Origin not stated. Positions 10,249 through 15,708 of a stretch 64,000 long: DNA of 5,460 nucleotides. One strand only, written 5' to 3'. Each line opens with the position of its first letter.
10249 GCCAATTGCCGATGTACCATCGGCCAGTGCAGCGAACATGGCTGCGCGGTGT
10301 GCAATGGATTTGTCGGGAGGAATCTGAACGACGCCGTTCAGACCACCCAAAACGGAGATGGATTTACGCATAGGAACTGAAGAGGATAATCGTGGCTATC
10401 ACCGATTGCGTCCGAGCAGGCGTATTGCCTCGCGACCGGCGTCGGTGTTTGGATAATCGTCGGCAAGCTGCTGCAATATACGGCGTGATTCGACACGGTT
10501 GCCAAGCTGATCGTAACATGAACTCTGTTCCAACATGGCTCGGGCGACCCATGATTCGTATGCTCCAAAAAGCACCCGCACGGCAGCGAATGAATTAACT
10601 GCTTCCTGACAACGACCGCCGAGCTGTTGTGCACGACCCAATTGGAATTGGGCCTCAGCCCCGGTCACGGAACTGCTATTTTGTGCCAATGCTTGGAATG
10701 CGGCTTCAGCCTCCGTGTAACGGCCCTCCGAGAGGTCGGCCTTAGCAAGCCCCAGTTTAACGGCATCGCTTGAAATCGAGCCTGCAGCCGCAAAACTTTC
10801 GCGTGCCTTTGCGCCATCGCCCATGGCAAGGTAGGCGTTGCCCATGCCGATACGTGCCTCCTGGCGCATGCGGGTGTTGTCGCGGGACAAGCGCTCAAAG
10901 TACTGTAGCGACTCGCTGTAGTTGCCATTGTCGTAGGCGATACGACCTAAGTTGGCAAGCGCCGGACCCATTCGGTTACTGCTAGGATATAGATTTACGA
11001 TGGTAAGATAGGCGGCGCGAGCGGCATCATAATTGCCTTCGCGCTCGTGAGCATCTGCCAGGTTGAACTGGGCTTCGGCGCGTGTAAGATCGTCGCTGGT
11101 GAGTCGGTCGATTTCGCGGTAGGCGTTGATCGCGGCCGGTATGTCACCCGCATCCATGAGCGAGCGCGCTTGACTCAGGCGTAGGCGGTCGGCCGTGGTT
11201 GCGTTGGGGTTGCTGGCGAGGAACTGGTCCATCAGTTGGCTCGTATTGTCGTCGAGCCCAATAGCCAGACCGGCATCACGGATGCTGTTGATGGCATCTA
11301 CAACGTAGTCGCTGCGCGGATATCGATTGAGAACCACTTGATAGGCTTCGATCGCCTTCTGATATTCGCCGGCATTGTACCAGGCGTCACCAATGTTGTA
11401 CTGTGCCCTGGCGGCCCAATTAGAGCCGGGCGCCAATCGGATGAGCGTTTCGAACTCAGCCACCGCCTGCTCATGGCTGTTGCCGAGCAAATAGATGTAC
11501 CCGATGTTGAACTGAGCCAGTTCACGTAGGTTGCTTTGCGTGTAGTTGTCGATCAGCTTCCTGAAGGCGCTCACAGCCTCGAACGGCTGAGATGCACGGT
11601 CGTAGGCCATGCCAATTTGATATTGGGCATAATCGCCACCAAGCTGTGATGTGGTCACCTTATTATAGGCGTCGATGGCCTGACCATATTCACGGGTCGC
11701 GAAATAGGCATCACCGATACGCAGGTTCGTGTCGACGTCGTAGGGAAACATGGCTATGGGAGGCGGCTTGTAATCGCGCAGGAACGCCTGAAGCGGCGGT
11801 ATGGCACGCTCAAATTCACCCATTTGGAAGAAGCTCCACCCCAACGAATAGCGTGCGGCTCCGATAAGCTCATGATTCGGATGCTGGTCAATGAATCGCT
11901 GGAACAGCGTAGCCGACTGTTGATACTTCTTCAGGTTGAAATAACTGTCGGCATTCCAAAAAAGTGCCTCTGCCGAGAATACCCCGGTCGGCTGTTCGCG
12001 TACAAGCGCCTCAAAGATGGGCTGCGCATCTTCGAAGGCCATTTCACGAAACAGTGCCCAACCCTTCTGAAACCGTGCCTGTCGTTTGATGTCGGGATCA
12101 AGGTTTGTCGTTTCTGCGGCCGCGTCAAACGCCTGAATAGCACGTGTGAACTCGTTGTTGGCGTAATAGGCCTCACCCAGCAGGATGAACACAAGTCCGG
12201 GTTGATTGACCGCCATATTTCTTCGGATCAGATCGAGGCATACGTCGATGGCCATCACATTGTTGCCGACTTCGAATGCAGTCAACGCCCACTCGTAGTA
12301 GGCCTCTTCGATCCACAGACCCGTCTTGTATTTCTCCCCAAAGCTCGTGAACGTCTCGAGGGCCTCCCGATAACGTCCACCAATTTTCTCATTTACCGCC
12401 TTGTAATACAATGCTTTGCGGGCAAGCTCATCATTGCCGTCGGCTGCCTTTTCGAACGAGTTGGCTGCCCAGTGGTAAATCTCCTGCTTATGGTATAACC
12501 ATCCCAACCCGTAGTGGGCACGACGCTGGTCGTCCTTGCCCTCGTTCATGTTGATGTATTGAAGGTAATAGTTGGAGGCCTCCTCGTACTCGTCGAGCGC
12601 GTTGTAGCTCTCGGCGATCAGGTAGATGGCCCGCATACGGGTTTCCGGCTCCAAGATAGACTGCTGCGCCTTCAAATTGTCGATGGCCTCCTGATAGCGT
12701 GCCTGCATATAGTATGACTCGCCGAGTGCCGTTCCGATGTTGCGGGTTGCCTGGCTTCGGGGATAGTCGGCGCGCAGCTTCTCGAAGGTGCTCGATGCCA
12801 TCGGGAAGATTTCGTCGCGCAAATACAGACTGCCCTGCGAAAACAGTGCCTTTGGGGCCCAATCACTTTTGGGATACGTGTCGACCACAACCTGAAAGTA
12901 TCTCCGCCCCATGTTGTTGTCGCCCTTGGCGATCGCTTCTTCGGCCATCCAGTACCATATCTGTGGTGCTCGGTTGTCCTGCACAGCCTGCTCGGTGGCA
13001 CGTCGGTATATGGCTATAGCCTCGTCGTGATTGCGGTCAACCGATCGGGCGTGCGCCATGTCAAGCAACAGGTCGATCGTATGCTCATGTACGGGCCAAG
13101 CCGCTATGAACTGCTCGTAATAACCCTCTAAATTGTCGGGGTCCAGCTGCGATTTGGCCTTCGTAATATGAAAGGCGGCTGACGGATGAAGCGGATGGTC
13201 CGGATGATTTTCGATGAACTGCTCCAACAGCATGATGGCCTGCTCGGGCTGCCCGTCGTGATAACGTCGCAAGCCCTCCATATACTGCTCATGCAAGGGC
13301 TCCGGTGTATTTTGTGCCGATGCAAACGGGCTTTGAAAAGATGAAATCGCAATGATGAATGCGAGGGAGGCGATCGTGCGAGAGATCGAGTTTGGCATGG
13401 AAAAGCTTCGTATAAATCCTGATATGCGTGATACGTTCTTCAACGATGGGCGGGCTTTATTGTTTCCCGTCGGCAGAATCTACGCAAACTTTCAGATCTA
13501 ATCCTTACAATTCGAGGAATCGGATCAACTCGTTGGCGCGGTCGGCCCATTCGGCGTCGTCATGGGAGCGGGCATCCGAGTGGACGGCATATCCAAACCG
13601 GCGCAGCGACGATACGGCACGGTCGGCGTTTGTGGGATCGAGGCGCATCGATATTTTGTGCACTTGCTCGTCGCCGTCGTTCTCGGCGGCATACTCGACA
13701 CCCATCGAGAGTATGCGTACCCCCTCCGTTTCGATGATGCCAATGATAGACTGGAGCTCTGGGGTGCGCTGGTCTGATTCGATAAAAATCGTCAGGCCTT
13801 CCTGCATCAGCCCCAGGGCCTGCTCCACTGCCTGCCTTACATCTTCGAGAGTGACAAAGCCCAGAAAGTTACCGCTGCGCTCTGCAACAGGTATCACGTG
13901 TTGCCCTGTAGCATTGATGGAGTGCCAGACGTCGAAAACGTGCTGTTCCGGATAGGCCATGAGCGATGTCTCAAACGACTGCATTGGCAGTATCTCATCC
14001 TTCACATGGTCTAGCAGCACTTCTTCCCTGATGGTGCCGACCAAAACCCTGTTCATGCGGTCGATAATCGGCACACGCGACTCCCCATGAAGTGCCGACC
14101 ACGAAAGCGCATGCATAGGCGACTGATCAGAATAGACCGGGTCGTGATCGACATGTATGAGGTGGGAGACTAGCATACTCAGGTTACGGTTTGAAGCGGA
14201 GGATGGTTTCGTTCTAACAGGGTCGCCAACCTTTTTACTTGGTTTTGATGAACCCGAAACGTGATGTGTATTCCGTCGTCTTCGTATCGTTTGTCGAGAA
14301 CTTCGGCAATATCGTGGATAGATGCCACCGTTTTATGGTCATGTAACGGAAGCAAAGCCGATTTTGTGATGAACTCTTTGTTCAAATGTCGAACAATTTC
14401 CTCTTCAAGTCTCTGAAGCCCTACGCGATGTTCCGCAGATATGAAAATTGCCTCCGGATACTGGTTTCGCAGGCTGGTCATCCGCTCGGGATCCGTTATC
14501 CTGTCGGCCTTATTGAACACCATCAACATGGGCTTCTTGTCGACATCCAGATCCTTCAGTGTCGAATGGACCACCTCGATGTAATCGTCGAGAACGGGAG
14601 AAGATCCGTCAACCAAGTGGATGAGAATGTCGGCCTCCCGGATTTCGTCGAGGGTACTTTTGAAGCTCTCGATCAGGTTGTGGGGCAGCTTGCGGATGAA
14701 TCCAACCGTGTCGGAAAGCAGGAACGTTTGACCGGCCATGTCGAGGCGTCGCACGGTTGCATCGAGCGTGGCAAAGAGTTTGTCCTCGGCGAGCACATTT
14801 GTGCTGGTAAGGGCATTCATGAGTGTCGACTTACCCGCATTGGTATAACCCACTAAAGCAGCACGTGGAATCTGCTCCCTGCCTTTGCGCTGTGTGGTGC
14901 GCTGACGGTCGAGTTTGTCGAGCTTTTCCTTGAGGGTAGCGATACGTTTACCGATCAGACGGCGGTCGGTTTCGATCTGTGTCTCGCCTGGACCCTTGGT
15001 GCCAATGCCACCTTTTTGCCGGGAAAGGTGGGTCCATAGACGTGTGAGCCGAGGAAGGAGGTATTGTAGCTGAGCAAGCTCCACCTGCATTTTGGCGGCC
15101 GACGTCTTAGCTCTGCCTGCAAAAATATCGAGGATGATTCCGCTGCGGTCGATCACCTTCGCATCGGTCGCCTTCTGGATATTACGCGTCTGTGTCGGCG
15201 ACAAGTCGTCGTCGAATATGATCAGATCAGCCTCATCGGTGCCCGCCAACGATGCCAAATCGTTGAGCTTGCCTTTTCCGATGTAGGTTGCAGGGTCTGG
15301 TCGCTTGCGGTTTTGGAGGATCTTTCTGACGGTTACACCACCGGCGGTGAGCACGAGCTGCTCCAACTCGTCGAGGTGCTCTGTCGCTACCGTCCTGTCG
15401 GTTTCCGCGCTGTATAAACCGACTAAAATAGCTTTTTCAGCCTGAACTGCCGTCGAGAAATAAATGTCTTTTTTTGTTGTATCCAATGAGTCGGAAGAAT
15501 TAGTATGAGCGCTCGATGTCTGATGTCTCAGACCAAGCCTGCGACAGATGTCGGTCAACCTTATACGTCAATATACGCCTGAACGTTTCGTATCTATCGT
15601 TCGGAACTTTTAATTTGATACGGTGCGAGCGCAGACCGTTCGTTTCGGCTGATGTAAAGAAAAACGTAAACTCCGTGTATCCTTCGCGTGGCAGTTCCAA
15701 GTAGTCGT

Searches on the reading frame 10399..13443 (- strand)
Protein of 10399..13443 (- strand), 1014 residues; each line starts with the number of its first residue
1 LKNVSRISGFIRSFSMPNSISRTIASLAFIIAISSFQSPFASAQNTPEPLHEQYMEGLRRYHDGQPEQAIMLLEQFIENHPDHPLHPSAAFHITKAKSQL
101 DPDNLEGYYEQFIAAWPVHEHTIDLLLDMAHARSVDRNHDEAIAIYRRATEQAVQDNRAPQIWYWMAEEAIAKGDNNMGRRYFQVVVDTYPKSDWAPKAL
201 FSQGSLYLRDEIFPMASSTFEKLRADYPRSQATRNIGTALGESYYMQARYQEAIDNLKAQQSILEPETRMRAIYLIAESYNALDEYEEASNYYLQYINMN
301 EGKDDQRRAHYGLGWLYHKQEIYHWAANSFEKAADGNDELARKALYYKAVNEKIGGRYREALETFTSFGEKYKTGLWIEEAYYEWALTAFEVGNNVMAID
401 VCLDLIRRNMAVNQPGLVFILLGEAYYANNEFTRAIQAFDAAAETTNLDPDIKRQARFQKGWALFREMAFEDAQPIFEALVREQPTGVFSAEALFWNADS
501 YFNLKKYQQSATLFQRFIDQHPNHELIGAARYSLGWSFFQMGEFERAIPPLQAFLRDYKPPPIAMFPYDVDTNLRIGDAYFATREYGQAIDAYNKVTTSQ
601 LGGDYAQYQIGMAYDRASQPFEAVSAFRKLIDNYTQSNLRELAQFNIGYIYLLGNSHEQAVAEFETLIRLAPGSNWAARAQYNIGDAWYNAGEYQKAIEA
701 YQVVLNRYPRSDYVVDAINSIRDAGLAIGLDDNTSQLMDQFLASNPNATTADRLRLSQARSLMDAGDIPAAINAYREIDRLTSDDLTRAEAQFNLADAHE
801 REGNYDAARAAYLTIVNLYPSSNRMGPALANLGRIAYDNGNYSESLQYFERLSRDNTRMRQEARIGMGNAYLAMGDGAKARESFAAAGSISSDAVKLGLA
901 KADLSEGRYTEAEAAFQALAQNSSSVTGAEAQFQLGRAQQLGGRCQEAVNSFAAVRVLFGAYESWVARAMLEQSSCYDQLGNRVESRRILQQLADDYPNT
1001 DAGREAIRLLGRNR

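Call 63: search_protein_families(library=pfam, proteins=[window:10399-13443:-], max_evalue=0.0001)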
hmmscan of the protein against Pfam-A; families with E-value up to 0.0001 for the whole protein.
window:10399-13443:- (1014 aa): 15 families
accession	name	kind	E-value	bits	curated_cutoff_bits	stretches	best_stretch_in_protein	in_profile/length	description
PF13174.12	TPR_6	-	5.8e-66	215.2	26.3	2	680-711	2-33/33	Tetratricopeptide repeat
PF13432.12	TPR_16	-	6.5e-54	180.3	32.7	2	757-822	2-64/65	Tetratricopeptide repeat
PF07719.23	TPR_2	-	3.5e-51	167.5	27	2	678-710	1-33/34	Tetratricopeptide repeat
PF13424.12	TPR_12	-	8.5e-35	119.2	30.1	3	788-851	2-70/77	Tetratricopeptide repeat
PF14559.12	TPR_19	-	1.7e-33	115.2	25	0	837-886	2-50/68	Tetratricopeptide repeat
PF13181.12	TPR_8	-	1.9e-32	109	25.7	0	789-821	1-33/34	Tetratricopeptide repeat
PF00515.34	TPR_1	-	2.9e-32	109.6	27.8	0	678-702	1-25/34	Tetratricopeptide repeat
PF13428.12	TPR_14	-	9.9e-30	100.4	23.5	0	790-830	2-42/44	Tetratricopeptide repeat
PF13525.12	YfiO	-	5.7e-23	82.2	25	1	453-541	4-92/203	Outer membrane lipoprotein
PF12895.13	ANAPC3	-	2e-17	63.6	27.2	0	470-548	5-76/82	Anaphase-promoting complex, cyclosome, subunit 3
PF09976.15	TPR_21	-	2.3e-14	54.1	25.5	0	617-710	89-178/193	Tetratricopeptide repeat-like domain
PF13176.12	TPR_7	-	1e-12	47.5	27.9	0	828-852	1-25/36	Tetratricopeptide repeat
PF24575.1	TPR_Slam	-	6.9e-06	26.9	35.2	0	755-810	50-102/104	Surface lipoprotein assembly modifier, N-terminal TPR repeats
PF10602.15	RPN7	-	2.7e-05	24.4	29.6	0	676-718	34-76/174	26S proteasome subunit RPN7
PF13371.12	TPR_9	-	7.2e-05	23.2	35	0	47-84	26-63/73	Tetratricopeptide repeat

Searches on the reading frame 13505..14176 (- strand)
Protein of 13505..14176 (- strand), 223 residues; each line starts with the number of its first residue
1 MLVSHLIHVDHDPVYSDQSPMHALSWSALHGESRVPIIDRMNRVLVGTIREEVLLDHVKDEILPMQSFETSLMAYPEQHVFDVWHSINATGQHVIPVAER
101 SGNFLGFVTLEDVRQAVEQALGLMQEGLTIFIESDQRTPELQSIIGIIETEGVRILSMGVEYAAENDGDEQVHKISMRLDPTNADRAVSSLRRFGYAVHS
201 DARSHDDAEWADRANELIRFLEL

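Call 63: search_protein_families(library=pfam, proteins=[window:13505-14176:-], max_evalue=0.0001)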
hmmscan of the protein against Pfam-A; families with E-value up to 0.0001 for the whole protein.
window:13505-14176:- (223 aa): 1 family
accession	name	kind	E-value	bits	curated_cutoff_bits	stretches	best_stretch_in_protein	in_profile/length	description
PF00571.33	CBS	-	5.2e-06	27.1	24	0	73-117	11-55/57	CBS domain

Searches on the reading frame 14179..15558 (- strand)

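Call 63: search_protein_families(library=pfam, proteins=[window:14179-15558:-], max_evalue=0.0001)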
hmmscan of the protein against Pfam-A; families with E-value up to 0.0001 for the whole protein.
window:14179-15558:- (459 aa): 4 families
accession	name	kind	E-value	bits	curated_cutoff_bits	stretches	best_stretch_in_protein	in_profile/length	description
PF16360.10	GTP-bdg_M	-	7.4e-34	116.6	29.5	1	149-227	1-79/79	GTP-binding GTPase Middle Region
PF13167.11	GTP-bdg_N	-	3.1e-32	111.4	25.4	1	60-147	2-89/89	GTP-binding GTPase N-terminal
PF01926.29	MMR_HSR1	-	6.8e-23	81.4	21.9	1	233-350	2-113/113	50S ribosome-binding GTPase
PF16897.10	MMR_HSR1_Xtn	-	4e-07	30.4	35.2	1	342-393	56-105/106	C-terminal region of MMR_HSR1 domain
